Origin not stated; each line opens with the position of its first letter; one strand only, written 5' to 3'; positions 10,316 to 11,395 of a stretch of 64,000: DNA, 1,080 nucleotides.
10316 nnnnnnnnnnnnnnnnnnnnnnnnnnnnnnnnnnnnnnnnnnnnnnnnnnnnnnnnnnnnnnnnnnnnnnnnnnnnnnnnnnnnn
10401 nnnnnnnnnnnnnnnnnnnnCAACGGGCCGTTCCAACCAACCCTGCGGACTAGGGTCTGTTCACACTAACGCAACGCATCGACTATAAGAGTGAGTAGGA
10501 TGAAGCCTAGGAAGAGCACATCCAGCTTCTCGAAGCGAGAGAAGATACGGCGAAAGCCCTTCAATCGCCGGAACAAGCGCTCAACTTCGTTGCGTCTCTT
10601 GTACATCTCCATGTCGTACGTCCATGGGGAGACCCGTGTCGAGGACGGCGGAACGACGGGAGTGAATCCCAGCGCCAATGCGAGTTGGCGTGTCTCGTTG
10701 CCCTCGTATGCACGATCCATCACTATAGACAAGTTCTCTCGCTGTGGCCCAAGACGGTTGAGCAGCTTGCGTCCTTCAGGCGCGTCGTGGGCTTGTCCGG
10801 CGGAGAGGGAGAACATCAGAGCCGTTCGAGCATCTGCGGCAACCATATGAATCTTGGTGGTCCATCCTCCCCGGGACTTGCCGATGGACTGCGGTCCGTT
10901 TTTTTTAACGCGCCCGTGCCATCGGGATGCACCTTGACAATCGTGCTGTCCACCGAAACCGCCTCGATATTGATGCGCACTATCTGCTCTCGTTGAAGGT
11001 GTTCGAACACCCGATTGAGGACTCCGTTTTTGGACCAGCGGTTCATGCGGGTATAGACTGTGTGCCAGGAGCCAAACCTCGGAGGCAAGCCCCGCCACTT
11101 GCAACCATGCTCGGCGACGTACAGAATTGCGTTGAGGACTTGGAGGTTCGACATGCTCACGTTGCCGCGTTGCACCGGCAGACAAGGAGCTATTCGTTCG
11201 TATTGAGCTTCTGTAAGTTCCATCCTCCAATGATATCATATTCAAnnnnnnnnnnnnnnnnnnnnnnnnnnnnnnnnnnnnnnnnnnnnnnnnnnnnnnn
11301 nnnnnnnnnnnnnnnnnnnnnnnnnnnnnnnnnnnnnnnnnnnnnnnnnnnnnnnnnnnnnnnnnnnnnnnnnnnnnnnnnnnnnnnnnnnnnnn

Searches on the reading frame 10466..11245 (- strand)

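Call 96: search_protein_families(library=pfam, proteins=[window:10466-11245:-], max_evalue=0.0001)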
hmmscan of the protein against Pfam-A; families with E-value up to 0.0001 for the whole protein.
window:10466-11245:- (259 aa): 2 families
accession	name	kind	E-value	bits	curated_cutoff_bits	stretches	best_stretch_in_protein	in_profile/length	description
PF01609.27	DDE_Tnp_1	-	7e-13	49.2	23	1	121-254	29-197/200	Transposase DDE domain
PF13586.12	DDE_Tnp_1_2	-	2.1e-07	31.7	29.2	1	175-259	2-86/86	Transposase DDE domain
